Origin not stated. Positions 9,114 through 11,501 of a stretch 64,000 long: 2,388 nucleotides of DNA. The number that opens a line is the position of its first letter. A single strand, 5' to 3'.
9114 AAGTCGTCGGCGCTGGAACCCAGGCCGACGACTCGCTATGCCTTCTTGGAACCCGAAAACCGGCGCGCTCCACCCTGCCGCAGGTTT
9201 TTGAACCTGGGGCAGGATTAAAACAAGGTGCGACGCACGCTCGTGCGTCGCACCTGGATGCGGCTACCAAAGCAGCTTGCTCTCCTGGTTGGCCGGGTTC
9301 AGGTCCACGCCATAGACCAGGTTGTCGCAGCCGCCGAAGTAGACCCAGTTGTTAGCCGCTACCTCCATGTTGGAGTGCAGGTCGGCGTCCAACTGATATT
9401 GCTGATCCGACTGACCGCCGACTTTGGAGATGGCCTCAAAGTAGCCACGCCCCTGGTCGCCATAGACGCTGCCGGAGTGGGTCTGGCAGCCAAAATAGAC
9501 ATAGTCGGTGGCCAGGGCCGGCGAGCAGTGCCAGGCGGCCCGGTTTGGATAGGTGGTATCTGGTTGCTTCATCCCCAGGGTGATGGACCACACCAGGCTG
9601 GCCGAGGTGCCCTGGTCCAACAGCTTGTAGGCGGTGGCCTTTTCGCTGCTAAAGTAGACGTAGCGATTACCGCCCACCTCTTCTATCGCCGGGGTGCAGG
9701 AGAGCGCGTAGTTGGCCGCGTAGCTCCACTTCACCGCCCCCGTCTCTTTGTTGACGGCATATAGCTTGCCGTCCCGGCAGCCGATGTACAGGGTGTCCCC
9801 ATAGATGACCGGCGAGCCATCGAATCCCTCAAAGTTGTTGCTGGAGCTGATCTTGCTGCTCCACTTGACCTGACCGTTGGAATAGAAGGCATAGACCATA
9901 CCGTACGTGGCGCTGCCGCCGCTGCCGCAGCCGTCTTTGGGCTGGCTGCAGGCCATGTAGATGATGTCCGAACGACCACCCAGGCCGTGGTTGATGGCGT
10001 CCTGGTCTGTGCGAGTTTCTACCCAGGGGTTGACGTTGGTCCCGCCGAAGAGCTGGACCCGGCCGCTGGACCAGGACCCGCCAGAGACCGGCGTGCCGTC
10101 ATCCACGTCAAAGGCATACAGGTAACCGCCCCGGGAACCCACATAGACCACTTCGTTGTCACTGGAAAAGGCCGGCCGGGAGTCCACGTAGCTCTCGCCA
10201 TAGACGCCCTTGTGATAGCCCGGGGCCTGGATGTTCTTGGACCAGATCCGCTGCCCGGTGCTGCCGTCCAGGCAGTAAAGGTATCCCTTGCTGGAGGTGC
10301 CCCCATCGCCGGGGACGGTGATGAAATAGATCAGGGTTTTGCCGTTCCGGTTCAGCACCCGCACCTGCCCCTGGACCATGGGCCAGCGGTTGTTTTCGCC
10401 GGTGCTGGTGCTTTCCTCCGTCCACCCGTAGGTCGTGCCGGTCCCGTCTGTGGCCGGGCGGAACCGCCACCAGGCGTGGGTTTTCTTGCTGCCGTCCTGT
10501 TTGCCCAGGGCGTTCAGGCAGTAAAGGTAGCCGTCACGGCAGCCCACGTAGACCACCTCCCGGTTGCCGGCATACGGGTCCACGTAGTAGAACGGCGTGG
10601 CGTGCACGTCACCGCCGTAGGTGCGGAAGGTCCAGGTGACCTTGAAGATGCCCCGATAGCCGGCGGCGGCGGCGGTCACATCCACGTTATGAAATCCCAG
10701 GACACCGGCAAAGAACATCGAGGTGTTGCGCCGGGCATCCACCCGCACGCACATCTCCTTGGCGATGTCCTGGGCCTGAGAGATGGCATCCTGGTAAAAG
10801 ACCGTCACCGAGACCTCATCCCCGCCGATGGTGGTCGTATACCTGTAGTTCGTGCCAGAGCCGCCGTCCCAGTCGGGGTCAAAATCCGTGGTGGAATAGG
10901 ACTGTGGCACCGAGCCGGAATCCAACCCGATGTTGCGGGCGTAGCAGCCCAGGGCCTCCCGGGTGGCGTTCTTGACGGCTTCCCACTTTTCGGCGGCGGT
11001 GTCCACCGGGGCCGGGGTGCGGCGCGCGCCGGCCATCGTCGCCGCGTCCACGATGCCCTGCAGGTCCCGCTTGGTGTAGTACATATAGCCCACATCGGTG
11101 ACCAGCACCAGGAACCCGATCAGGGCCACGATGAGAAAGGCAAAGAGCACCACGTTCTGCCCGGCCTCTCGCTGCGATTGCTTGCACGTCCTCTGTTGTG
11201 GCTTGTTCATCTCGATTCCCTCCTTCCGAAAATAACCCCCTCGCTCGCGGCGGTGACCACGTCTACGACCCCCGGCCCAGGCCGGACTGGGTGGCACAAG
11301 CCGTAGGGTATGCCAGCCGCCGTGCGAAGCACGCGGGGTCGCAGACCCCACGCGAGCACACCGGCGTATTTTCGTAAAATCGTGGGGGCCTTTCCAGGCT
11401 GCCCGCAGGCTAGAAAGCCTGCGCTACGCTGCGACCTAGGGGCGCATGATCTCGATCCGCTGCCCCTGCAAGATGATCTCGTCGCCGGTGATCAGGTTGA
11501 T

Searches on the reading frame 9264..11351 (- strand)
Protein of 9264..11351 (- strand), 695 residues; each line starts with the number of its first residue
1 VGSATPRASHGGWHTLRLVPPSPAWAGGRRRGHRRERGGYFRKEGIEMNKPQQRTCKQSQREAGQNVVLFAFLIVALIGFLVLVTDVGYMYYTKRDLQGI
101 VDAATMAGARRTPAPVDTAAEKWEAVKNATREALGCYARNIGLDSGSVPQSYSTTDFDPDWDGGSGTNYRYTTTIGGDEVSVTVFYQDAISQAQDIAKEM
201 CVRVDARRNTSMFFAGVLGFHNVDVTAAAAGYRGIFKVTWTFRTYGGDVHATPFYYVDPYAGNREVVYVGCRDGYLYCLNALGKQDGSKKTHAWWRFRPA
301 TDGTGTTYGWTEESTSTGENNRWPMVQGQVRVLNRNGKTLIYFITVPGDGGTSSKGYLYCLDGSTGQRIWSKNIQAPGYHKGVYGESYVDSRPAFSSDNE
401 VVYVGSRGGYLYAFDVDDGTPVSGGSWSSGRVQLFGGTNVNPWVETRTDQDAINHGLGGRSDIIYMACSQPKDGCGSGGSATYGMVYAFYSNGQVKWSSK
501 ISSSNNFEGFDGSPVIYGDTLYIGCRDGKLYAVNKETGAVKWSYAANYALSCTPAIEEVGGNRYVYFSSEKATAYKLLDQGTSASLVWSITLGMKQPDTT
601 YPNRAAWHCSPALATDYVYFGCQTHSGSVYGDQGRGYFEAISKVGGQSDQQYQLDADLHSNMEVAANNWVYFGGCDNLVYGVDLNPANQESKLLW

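Call 105: search_protein_families(library=pfam, proteins=[window:9264-11351:-], max_evalue=0.0001)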
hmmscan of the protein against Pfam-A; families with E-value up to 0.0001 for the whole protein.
window:9264-11351:- (695 aa): 4 families
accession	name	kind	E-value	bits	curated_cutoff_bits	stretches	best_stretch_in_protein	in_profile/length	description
PF13570.13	Beta-prop_ACSF4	-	6.1e-25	88.7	133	2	491-684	37-202/329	Beta-alanine-activating enzyme, beta-propeller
PF13360.13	PQQ_2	-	1.1e-15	58.4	27.6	1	491-593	91-198/233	Outer membrane protein assembly factor BamB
PF13400.11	Tad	-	5.9e-09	36.5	22.3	1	66-111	2-47/47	Putative Flp pilus-assembly TadE/G-like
PF01011.28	PQQ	-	7.4e-07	28.7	26.7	0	505-549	44-88/595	Glucose/ethanol/alcohol dehydrogenase, beta-propeller domain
